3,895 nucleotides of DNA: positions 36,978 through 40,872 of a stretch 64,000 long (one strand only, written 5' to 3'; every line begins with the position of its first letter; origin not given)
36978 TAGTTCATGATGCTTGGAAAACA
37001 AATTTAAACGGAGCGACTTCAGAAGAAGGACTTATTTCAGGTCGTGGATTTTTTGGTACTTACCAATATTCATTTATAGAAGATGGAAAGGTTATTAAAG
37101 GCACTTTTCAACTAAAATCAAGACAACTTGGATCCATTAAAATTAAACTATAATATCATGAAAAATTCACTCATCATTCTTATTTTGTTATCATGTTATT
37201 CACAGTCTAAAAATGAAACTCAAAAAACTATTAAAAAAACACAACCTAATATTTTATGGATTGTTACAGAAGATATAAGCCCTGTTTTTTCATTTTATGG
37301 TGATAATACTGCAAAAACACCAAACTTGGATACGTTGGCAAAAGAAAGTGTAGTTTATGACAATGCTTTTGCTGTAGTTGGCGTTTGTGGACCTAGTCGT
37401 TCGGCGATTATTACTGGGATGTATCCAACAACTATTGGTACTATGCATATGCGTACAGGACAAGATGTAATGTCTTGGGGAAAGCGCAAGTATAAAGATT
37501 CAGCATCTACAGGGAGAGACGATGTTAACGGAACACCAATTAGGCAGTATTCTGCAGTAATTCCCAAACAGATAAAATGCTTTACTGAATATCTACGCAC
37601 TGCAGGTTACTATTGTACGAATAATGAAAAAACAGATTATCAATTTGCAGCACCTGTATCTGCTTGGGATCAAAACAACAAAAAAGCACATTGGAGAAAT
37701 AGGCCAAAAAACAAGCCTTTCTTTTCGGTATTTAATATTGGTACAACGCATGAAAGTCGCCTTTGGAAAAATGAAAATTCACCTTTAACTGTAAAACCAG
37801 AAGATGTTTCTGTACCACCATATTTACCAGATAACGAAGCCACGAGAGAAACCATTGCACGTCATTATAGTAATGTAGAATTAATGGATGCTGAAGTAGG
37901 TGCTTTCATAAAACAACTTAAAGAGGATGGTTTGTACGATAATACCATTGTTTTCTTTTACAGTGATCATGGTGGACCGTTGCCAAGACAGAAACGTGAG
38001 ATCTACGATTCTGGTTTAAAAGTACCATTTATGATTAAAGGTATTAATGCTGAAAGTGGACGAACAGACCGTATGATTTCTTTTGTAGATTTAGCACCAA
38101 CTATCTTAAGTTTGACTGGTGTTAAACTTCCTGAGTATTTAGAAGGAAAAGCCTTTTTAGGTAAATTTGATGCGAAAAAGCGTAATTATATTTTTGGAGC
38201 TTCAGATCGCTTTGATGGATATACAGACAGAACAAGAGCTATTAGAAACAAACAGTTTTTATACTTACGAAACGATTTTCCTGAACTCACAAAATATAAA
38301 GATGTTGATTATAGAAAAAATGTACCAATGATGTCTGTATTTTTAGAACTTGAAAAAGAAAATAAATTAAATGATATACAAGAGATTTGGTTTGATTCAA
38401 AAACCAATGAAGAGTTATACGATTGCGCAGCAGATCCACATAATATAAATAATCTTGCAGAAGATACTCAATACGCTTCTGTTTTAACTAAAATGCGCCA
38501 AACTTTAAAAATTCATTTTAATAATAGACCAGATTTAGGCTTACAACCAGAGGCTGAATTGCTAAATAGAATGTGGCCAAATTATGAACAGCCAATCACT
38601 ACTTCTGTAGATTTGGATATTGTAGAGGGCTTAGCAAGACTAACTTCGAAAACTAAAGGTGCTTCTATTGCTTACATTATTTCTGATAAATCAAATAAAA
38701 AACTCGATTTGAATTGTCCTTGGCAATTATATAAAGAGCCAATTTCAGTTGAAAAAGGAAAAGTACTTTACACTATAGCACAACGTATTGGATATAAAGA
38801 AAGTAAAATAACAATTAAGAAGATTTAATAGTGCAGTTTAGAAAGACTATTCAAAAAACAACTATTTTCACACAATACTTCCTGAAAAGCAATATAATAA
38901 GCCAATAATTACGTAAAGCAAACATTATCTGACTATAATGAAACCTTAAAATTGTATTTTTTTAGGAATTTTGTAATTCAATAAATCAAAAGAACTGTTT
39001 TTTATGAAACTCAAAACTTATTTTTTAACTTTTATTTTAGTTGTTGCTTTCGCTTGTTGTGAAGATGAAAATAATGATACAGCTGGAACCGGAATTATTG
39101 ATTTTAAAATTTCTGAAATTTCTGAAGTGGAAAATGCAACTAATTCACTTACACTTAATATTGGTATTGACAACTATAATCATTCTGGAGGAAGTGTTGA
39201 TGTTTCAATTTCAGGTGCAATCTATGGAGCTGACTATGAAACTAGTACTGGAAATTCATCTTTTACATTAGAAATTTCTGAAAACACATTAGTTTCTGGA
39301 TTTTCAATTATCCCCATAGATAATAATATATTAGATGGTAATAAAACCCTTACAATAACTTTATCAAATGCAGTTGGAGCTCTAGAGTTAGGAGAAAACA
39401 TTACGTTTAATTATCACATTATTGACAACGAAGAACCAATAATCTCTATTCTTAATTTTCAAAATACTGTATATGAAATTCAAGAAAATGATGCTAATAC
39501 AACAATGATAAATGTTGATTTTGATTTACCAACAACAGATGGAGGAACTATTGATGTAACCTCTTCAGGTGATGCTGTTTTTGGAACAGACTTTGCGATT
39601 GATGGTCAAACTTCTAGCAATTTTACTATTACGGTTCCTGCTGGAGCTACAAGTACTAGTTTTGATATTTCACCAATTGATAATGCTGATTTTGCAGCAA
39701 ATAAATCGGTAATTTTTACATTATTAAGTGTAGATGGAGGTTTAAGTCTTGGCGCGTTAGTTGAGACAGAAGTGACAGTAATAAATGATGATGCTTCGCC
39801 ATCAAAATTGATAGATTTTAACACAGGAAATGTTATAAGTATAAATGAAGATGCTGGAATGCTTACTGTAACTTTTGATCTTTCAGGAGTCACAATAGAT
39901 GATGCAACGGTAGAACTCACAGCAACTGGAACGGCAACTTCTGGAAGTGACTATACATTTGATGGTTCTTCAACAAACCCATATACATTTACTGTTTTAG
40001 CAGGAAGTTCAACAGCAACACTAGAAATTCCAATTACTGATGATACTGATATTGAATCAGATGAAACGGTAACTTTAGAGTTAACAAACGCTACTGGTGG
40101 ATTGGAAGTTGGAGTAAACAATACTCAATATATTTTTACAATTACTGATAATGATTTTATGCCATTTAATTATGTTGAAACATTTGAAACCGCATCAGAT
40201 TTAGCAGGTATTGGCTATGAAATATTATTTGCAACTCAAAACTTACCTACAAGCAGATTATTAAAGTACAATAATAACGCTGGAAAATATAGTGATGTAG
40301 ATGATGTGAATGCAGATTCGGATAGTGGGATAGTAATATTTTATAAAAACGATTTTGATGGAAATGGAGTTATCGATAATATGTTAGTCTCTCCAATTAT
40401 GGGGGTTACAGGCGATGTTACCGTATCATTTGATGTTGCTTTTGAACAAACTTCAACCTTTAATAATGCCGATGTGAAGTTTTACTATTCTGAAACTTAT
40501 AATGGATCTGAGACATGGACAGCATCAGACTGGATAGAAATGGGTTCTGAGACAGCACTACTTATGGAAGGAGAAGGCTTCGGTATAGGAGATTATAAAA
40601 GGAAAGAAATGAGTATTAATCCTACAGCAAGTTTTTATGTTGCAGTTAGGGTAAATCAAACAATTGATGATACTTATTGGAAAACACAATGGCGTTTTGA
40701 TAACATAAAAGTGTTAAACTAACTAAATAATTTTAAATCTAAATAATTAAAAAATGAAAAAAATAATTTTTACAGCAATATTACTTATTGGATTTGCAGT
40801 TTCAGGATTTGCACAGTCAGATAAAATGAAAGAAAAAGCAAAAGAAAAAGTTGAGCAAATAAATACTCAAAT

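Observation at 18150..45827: Self-contained sulfated-glycan PUL with an unusual GH10 + GH5 + GH3 + four-sulfatase set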

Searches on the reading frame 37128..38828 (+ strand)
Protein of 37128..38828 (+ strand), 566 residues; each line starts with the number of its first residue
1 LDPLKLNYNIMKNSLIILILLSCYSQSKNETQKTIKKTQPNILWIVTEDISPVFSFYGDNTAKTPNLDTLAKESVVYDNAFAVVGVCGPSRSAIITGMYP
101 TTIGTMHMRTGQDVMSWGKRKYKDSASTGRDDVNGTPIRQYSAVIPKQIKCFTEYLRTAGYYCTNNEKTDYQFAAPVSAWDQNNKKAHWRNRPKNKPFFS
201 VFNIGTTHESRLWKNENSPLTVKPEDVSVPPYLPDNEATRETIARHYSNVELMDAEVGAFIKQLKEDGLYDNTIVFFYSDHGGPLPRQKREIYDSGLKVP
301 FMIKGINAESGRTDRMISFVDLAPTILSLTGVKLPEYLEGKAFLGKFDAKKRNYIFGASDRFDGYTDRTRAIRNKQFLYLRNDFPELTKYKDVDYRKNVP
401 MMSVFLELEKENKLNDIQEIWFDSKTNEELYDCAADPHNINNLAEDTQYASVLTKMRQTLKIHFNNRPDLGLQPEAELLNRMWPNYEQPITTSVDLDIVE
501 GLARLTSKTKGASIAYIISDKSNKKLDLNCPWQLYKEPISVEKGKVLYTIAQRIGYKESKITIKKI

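Call 3: search_protein_families(library=pfam, proteins=[window:37128-38828:+])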
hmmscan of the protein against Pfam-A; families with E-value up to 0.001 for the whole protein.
window:37128-38828:+ (566 aa): 4 families
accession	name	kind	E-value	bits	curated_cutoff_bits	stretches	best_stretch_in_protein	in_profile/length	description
PF00884.28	Sulfatase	-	1.4e-33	117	25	1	40-332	1-301/301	Sulfatase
PF16347.10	SGSH_C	-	8.9e-14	52.3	29.3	2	289-351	8-72/154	N-sulphoglucosamine sulphohydrolase, C-terminal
PF01663.27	Phosphodiest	-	2.6e-08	34.3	23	1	62-282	18-220/342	Type I phosphodiesterase / nucleotide pyrophosphatase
PF02995.22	DUF229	-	9.2e-05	21.8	25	1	246-282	306-342/496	Protein of unknown function (DUF229)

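Call 21: search_solved_structures(query=window:37158-38828:+, max_evalue=1e-15)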
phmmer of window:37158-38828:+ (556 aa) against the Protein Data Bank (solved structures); distinct sequences matched with E-value up to 1e-15: 32.
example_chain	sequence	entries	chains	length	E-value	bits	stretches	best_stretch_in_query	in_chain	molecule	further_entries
9bb9_A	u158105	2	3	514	1.4e-74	254.8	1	26-476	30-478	S1_8A sulfatase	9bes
9bes_B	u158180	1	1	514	5.3e-73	249.5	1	26-476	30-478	S1_8A Sulfatase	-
9bba_A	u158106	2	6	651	8.9e-70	238.9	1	135-470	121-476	S1_8C sulfatase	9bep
9bbd_A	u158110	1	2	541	7.8e-61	209.4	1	21-468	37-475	S1_8B sulfatase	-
9bef_A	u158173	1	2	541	2.3e-59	204.5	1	21-468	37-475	S1_8B sulfatase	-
4mhx_A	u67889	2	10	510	1.5e-26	96.3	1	187-457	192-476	N-sulphoglucosamine sulphohydrolase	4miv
7lha_A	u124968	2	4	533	2.1e-25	92.5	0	225-340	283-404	Exo-L-galactose-6-sulfatase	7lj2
7oz8_AAA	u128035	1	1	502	6.4e-24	87.5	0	225-336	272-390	Choline-sulfatase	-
7snj_A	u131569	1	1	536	1.2e-23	86.6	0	241-342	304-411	Arylsulfatase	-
7sno_A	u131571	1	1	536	1.3e-23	86.5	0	240-342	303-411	Arylsulfatase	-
6hhm_A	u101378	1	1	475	2.8e-23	85.4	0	26-98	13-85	Arylsulfatase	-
5g2v_A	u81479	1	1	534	1.6e-22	83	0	21-90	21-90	N-ACETYLGLUCOSAMINE-6-SULFATASE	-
6bia_A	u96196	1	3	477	1.9e-21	79.4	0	27-96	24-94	Sulfatase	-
9fvt_A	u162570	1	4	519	5.5e-21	77.9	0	221-371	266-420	Sulfatase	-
9hh3_A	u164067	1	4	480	2.2e-20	75.8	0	26-97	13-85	Sulfatase, family S1-19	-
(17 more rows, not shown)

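Call 24: search_protein_families(library=ncbifam, proteins=[window:37158-38828:+], max_evalue=0.00001)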
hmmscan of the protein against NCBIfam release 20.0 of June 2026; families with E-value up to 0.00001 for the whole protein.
window:37158-38828:+ (556 aa): 5 families
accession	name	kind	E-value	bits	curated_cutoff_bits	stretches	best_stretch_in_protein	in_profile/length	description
NF010322.0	PRK13759.1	equivalog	3e-37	128.2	481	3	226-338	260-381/486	arylsulfatase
TIGR03417.1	chol_sulfatase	equivalog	1.3e-30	106.8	433.45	2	227-339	246-366/500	choline-sulfatase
NF045661.1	HdlasePehA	equivalog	7.6e-22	77.6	900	2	227-449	275-480/506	phosphoric/sulfuric ester hydrolase PehA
NF052527.1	Mn_arylsulf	exception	3.3e-19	69.2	850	0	29-97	1-71/479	manganese-dependent arylsulfatase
NF053595.1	LptchSynLtaSGpos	equivalog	1.9e-11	43.3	970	1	209-329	407-535/626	lipoteichoic acid synthase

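Call 91: search_protein_representatives(protein=window:37158-38825:+)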
Query: 556 residues. Proteins with E-value up to 0.001 (for the whole library): 70596; up to 1e-10: 15520; up to 1e-30: 1593. The best 150 are listed.
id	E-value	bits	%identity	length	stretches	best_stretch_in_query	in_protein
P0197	6.7e-139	480.3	48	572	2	27-512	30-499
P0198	2.9e-138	478.2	47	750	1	8-551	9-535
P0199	8.8e-138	476.6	46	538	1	12-551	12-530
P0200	4.0e-135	467.8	46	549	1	19-550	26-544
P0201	1.6e-134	465.9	45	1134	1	26-552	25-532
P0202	1.5e-132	459.3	44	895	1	8-555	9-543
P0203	2.6e-132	458.6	46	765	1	25-549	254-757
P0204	4.5e-132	457.8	48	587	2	206-551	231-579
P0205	6.2e-132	457.3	44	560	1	26-552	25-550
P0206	6.7e-127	440.7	43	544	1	8-551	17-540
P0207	1.2e-126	439.8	43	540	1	29-550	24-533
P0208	4.3e-126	438.0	44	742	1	28-552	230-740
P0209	2.7e-125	435.4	45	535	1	5-552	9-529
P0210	7.2e-125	434.0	47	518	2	130-552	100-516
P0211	4.4e-124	431.4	47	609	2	134-468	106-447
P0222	4.4e-115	401.7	39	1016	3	26-549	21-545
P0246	4.0e-106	372.1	46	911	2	134-472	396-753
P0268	4.6e-100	352.1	41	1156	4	24-472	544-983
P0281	1.3e-98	347.3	45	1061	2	133-473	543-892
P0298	9.7e-95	334.5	41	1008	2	133-551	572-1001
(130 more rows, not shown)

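Call 92: search_protein_families(library=pfam, proteins=[P0268, P0281, P0298, P0246, P0201, P0222, P0203, P0208], max_evalue=0.00001)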
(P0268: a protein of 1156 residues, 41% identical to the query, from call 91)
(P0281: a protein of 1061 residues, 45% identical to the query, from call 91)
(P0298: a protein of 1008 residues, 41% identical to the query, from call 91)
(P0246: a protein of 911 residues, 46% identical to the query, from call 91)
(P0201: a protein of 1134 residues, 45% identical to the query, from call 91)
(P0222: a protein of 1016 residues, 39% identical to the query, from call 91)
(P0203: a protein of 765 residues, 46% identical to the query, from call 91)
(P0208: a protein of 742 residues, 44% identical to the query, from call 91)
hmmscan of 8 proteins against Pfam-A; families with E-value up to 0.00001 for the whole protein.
P0268 (1156 aa): 5 families
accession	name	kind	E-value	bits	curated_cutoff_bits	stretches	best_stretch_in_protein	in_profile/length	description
PF00884.28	Sulfatase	-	1.1e-99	334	25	2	40-441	1-300/301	Sulfatase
PF16347.10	SGSH_C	-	2.3e-28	99.7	29.3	2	782-893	8-119/154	N-sulphoglucosamine sulphohydrolase, C-terminal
PF01663.27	Phosphodiest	-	1.9e-16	61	23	1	43-358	2-220/342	Type I phosphodiesterase / nucleotide pyrophosphatase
PF13646.12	HEAT_2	-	3.8e-09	37.2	27.7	1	1057-1144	2-86/88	HEAT repeats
PF02995.22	DUF229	-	5.2e-07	29.2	25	0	738-781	305-348/496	Protein of unknown function (DUF229)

P0281 (1061 aa): 5 families
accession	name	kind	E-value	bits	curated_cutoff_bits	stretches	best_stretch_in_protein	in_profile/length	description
PF00884.28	Sulfatase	-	8.7e-36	124.2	25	2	471-561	1-92/301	Sulfatase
PF13646.12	HEAT_2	-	2e-14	54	27.7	1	968-1044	3-77/88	HEAT repeats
PF04734.18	Ceramidase_alk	-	1.7e-13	50.5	32.1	1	37-260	3-230/509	Neutral/alkaline non-lysosomal ceramidase, N-terminal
PF16347.10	SGSH_C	-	3.4e-09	37.5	29.3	1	689-754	8-67/154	N-sulphoglucosamine sulphohydrolase, C-terminal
PF02985.28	HEAT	-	9.3e-09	35.2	23.5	0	967-990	3-26/31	HEAT repeat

P0298 (1008 aa): 8 families
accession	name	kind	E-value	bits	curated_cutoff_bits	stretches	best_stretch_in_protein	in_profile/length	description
PF00884.28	Sulfatase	-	1.6e-40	139.7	25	1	500-776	1-301/301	Sulfatase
PF20434.5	BD-FAE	-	3.4e-27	95.8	26.8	1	70-245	10-213/215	BD-FAE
PF07859.19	Abhydrolase_3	-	4.7e-22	79.2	25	1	76-194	1-112/210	alpha/beta hydrolase fold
PF16347.10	SGSH_C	-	9.9e-21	74.9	29.3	1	731-829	8-112/154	N-sulphoglucosamine sulphohydrolase, C-terminal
PF00326.27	Peptidase_S9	-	3.1e-17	63.2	22.6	1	93-281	4-204/213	Prolyl oligopeptidase family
PF13646.12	HEAT_2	-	1.2e-10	41.9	27.7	1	308-390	3-87/88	HEAT repeats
PF00135.34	COesterase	-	3.2e-08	33.4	27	1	52-163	81-199/515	Carboxylesterase family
PF01738.24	DLH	-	2.5e-07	30.9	21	1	200-278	129-199/217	Dienelactone hydrolase family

P0246 (911 aa): 12 families
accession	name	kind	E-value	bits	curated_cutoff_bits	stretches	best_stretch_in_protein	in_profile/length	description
PF00884.28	Sulfatase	-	1.8e-36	126.4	25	2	443-602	159-301/301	Sulfatase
PF16347.10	SGSH_C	-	4.5e-20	72.8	29.3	1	551-653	8-110/154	N-sulphoglucosamine sulphohydrolase, C-terminal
PF00326.27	Peptidase_S9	-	7.5e-14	52.2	22.6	1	106-240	45-171/213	Prolyl oligopeptidase family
PF13646.12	HEAT_2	-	4.6e-09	36.9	27.7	1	821-908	2-88/88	HEAT repeats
PF02985.28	HEAT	-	9e-08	32.1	23.5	0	820-846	2-28/31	HEAT repeat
PF01663.27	Phosphodiest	-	1.2e-07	32.2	23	1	346-546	19-222/342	Type I phosphodiesterase / nucleotide pyrophosphatase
PF00561.26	Abhydrolase_1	-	2e-07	31.4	25.8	1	55-149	1-93/245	alpha/beta hydrolase fold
PF20434.5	BD-FAE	-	1.9e-06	28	26.8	0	54-170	13-153/215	BD-FAE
PF10503.15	Esterase_PHB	-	2.8e-06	27.2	23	1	98-158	71-130/219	Esterase PHB depolymerase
PF07859.19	Abhydrolase_3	-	4.1e-06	27.1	25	1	65-165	12-115/210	alpha/beta hydrolase fold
PF00756.26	Esterase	-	4.3e-06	27.1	22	1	94-165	83-157/251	Putative esterase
PF02129.25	Peptidase_S15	-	5e-06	26.8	23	1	42-168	8-139/262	X-Pro dipeptidyl-peptidase (S15 family)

P0201 (1134 aa): 2 families
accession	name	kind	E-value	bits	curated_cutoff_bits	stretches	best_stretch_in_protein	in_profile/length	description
PF00884.28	Sulfatase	-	6.4e-30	104.9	25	2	164-304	161-300/301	Sulfatase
PF16347.10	SGSH_C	-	1.8e-15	57.8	29.3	1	260-358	8-112/154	N-sulphoglucosamine sulphohydrolase, C-terminal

P0222 (1016 aa): 4 families
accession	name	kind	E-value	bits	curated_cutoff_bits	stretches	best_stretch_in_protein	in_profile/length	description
PF00884.28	Sulfatase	-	3.8e-88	296.1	25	3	559-899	2-298/301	Sulfatase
PF16347.10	SGSH_C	-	3.4e-26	92.7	29.3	2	857-993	8-149/154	N-sulphoglucosamine sulphohydrolase, C-terminal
PF01663.27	Phosphodiest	-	1.9e-14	54.5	23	1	48-259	19-221/342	Type I phosphodiesterase / nucleotide pyrophosphatase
PF02995.22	DUF229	-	6.5e-07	28.9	25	0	224-285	308-343/496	Protein of unknown function (DUF229)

P0203 (765 aa): 3 families
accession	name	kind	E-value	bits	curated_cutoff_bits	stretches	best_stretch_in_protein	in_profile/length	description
PF00884.28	Sulfatase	-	1.2e-34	120.5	25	1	259-533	1-301/301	Sulfatase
PF09603.15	Fib_succ_major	-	4.1e-28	99.3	33.9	1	30-201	1-185/187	Fibrobacter succinogenes major domain (Fib_succ_major)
PF16347.10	SGSH_C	-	8.1e-15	55.7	29.3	1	488-605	8-130/154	N-sulphoglucosamine sulphohydrolase, C-terminal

P0208 (742 aa): 3 families
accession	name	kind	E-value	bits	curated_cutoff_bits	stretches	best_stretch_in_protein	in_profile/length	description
PF00884.28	Sulfatase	-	3.5e-37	128.8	25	1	232-510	1-301/301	Sulfatase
PF16347.10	SGSH_C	-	2.7e-15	57.3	29.3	1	463-546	6-85/154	N-sulphoglucosamine sulphohydrolase, C-terminal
PF13472.12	Lipase_GDSL_2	-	3.7e-12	47.5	32.9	1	52-205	18-176/178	GDSL-like Lipase/Acylhydrolase family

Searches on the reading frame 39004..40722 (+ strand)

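Call 4: search_protein_families(library=pfam, proteins=[window:39004-40722:+])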
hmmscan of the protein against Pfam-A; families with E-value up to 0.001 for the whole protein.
window:39004-40722:+ (572 aa): 1 family
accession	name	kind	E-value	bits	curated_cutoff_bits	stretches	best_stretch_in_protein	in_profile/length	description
PF03160.20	Calx-beta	-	0.00014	22.3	27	1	277-384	14-119/119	Calx-beta domain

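Call 24: search_protein_families(library=ncbifam, proteins=[window:39004-40722:+], max_evalue=0.00001)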
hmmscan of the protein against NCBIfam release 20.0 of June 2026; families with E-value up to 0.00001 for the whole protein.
window:39004-40722:+ (572 aa): 1 family
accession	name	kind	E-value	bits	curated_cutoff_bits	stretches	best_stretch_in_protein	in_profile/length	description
NF038128.1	choice_anch_J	domain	5.5e-08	33.2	30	1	436-570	40-162/162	choice-of-anchor J domain-containing protein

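Call 38: search_protein_families(library=pfam, proteins=[window:39004-40722:+], max_evalue=5)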
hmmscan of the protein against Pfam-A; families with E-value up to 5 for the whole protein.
window:39004-40722:+ (572 aa): 3 families
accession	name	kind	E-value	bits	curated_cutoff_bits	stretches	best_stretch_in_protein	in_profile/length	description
PF03160.20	Calx-beta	-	0.00014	22.3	27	1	277-384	14-119/119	Calx-beta domain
PF20579.4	LapA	-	2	9.3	27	2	288-382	4-98/99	LapA domain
PF14352.11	DUF4402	-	4.4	8.4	25.2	1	301-370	21-89/129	Domain of unknown function (DUF4402)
